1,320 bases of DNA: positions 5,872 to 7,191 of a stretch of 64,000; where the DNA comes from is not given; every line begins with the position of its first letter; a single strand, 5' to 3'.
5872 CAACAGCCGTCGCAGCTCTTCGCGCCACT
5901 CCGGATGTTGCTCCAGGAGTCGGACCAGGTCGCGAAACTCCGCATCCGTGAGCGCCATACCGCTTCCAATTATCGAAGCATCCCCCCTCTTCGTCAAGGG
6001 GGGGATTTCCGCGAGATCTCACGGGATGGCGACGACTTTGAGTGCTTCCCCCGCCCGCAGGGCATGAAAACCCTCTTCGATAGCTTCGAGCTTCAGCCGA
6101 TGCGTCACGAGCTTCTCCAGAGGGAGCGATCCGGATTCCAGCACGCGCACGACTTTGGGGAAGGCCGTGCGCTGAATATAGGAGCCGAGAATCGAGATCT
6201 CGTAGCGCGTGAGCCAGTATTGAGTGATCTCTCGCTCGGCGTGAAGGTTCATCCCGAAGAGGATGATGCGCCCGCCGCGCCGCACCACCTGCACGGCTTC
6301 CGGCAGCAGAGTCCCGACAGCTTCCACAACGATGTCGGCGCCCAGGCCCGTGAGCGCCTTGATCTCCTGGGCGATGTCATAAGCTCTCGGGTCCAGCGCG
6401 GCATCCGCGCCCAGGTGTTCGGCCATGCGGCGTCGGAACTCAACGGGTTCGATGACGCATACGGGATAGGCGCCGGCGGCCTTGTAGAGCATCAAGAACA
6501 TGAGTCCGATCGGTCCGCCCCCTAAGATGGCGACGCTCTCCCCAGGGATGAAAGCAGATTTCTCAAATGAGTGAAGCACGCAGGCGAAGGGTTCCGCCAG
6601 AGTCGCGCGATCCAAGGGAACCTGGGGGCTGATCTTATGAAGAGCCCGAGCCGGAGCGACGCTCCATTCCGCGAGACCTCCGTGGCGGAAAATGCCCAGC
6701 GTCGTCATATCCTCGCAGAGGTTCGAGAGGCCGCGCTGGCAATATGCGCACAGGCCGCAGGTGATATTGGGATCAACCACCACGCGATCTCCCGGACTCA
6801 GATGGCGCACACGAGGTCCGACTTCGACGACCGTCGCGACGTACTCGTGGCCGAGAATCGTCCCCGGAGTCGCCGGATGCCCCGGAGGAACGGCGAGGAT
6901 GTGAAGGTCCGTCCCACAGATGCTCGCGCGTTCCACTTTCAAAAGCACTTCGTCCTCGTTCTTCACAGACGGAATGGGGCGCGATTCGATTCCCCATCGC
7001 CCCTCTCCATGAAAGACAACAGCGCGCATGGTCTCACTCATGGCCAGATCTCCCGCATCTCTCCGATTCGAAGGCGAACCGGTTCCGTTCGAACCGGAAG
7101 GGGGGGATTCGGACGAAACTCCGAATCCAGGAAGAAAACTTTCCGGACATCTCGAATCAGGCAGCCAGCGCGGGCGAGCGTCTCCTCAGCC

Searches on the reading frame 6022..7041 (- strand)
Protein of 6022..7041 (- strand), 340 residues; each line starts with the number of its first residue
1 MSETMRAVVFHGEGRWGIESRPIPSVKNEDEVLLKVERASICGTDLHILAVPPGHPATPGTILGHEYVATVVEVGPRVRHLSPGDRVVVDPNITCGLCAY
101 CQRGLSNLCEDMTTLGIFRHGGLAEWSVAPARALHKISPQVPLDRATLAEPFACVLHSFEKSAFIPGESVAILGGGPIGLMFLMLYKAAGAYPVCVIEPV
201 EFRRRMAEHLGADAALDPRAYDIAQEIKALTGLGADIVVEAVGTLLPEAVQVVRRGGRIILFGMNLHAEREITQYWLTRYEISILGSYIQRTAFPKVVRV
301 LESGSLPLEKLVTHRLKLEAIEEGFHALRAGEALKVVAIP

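Call 77: search_protein_families(library=pfam, proteins=[window:6022-7041:-], max_evalue=0.00001)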
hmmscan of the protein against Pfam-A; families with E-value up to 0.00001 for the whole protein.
window:6022-7041:- (340 aa): 3 families
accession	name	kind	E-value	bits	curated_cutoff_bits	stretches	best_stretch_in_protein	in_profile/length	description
PF08240.17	ADH_N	-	2.8e-27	95.4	23.5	1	29-138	2-103/104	Alcohol dehydrogenase GroES-like domain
PF00107.32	ADH_zinc_N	-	6e-25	88.1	31.8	1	177-302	1-128/129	Zinc-binding dehydrogenase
PF16912.11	Glu_dehyd_C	-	2.8e-07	30.7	34.9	1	165-327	29-200/211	Glucose dehydrogenase C-terminus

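Call 80: find_related_loci(query=window:6022-7041:-, collection=metagenome_contigs, flank=4500)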
Query window:6022-7041:- (340 aa) in metagenome_contigs; peptide patterns used: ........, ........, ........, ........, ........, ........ (x = any residue, [..] = any of these).
136 stretches matched a pattern; 19 encode a relative of the query (tblastn E <= 1e-3); 19 distinct loci.
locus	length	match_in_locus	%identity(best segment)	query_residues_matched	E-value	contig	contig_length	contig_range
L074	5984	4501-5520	79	1-340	0e+0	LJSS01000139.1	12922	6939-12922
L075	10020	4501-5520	80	1-340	0e+0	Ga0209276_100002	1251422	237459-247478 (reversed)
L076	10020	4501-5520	80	1-340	0e+0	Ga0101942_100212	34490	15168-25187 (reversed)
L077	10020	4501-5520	79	1-340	0e+0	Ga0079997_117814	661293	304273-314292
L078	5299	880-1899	80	1-340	0e+0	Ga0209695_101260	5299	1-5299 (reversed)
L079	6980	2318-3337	80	1-340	0e+0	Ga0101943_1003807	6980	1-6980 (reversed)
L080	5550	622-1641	78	1-340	0e+0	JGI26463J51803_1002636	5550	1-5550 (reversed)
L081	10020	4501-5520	78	1-340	0e+0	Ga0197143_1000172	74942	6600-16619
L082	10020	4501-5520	79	1-340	0e+0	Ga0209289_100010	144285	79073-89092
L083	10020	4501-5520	78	1-340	0e+0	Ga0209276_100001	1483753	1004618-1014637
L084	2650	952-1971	69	1-340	7e-174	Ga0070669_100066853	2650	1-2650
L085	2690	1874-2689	69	1-272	4e-135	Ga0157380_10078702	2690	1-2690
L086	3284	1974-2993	53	1-340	2e-119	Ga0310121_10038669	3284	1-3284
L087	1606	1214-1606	72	1-131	3e-67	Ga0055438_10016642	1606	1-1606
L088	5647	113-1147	34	5-340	1e-55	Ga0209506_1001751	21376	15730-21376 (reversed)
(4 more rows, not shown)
